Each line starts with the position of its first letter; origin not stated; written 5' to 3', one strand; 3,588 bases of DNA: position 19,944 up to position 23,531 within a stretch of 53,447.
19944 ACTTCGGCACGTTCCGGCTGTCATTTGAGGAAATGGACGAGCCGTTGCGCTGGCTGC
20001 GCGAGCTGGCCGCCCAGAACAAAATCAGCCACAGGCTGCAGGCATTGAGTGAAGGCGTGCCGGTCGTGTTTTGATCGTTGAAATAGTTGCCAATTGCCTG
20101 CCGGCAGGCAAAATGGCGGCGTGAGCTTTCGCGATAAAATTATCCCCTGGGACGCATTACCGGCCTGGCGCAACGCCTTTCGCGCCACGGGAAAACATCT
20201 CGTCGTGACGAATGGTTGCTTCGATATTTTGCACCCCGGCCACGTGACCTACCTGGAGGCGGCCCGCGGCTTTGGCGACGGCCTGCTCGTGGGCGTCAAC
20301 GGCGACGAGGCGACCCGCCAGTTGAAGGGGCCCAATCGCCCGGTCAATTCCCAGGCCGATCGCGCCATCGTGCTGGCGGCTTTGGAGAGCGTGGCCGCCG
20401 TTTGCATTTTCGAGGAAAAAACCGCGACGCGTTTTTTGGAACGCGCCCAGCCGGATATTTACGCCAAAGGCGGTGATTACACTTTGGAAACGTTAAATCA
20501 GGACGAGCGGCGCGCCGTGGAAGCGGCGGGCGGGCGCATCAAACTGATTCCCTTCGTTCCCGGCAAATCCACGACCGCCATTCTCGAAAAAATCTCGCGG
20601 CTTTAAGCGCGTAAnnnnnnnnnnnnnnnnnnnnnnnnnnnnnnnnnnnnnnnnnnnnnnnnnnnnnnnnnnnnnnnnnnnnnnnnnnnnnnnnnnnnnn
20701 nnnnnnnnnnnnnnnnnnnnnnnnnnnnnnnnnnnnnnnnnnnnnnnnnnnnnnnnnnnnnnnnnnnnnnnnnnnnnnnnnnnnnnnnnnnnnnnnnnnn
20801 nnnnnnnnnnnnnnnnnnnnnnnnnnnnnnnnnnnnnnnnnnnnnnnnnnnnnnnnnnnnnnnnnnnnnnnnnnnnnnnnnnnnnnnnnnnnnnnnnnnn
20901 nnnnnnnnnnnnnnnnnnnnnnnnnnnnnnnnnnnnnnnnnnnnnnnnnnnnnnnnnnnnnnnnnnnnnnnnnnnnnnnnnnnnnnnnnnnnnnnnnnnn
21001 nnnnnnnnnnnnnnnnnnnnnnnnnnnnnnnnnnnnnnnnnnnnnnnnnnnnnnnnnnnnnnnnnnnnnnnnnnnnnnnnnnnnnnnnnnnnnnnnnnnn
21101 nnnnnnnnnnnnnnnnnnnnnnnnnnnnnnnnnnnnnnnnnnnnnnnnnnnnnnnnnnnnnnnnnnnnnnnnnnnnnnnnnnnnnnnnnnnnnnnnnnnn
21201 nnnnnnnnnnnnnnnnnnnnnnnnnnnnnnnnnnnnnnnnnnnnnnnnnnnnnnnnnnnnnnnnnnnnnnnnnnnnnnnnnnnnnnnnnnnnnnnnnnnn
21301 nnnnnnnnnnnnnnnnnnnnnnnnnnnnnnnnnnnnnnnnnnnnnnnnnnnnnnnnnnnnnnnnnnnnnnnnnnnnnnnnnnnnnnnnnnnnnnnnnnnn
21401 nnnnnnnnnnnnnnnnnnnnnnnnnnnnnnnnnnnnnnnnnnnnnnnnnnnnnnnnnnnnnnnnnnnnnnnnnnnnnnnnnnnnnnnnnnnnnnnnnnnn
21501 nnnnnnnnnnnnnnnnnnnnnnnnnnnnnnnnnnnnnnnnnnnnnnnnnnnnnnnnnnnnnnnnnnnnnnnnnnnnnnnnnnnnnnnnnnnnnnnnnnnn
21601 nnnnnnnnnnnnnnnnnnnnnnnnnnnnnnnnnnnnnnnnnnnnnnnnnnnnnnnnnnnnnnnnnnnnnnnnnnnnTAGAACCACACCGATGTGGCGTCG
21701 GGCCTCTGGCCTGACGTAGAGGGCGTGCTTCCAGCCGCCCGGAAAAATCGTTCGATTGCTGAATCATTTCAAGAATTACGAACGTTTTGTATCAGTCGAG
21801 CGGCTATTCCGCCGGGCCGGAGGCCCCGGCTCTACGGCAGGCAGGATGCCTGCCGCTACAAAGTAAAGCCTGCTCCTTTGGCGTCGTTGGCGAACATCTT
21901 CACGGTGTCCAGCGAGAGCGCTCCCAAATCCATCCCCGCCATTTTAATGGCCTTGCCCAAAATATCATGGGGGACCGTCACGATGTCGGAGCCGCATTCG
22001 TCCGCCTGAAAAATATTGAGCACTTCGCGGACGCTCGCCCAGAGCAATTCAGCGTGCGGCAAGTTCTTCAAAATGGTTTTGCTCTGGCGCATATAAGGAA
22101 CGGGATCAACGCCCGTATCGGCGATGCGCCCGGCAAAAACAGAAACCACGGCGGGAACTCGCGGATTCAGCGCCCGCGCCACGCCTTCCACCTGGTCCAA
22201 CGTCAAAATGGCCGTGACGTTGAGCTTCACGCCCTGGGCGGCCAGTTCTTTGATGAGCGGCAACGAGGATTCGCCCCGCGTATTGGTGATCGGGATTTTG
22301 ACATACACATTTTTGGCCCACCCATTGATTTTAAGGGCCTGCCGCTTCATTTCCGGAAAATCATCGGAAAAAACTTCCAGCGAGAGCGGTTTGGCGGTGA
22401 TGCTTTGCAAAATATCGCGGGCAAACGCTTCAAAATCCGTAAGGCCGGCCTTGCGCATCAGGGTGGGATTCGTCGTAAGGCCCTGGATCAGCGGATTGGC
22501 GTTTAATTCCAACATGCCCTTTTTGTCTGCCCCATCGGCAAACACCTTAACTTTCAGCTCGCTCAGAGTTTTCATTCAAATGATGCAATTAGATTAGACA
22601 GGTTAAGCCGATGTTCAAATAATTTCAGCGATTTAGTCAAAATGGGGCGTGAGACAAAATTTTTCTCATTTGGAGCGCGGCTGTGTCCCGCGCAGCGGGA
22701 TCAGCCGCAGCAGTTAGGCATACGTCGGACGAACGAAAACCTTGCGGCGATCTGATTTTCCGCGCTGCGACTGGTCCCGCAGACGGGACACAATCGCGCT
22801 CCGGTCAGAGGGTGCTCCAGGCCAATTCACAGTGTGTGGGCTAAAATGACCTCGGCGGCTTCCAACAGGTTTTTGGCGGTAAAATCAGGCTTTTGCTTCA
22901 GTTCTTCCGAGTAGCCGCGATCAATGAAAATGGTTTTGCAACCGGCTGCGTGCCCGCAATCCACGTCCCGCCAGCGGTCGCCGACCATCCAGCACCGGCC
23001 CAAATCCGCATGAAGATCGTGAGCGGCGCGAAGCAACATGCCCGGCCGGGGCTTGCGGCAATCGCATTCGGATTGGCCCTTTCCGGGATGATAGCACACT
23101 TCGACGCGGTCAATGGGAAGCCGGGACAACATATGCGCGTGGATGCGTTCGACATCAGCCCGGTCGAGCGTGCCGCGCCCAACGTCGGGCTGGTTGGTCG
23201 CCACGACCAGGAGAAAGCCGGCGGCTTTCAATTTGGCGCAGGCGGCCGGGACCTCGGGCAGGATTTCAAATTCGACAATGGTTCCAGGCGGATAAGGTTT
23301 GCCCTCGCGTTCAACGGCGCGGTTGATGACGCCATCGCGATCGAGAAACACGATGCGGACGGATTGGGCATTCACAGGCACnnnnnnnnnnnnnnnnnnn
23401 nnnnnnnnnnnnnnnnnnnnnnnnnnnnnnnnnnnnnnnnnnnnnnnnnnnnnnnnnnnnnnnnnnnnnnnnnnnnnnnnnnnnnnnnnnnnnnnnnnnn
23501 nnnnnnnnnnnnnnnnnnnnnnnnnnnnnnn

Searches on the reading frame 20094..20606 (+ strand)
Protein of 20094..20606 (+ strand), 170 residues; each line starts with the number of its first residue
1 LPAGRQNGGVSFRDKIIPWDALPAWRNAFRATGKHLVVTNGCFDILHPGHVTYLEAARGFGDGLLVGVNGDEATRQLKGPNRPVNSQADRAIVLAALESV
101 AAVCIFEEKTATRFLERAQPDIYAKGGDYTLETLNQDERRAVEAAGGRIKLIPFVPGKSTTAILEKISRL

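Call 37: search_protein_families(library=pfam, proteins=[window:20094-20606:+], max_evalue=0.001)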
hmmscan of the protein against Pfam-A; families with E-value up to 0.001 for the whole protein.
window:20094-20606:+ (170 aa): 1 family
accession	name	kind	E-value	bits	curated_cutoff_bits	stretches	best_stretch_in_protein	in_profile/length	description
PF01467.32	CTP_transf_like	-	6.1e-15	56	21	1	38-150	1-113/133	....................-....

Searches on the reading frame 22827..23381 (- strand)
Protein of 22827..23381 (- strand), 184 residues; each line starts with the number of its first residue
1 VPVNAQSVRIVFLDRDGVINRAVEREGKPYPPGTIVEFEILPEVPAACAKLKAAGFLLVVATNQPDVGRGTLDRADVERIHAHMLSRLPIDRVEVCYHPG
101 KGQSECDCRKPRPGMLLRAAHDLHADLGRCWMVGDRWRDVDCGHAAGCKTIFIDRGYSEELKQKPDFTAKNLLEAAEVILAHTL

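Call 37: search_protein_families(library=pfam, proteins=[window:22827-23381:-], max_evalue=0.001)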
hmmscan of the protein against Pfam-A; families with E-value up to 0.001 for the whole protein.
window:22827-23381:- (184 aa): 5 families
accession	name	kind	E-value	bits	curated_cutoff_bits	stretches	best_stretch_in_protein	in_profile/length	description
PF13242.12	Hydrolase_like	-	7.5e-18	64.7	22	1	108-175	2-75/75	HAD-hyrolase-like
PF00702.32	Hydrolase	-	3.4e-09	37.8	26.4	1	39-147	98-191/191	haloacid dehalogenase-like hydrolase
PF13419.12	HAD_2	-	3.8e-08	34.1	23.8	1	104-152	129-177/178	Haloacid dehalogenase-like hydrolase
PF08645.17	PNK3P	-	4.2e-05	23.8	22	1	39-167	28-139/161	Polynucleotide kinase 3 phosphatase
PF12710.13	HAD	-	0.00056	20.8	27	0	39-142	84-187/189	haloacid dehalogenase-like hydrolase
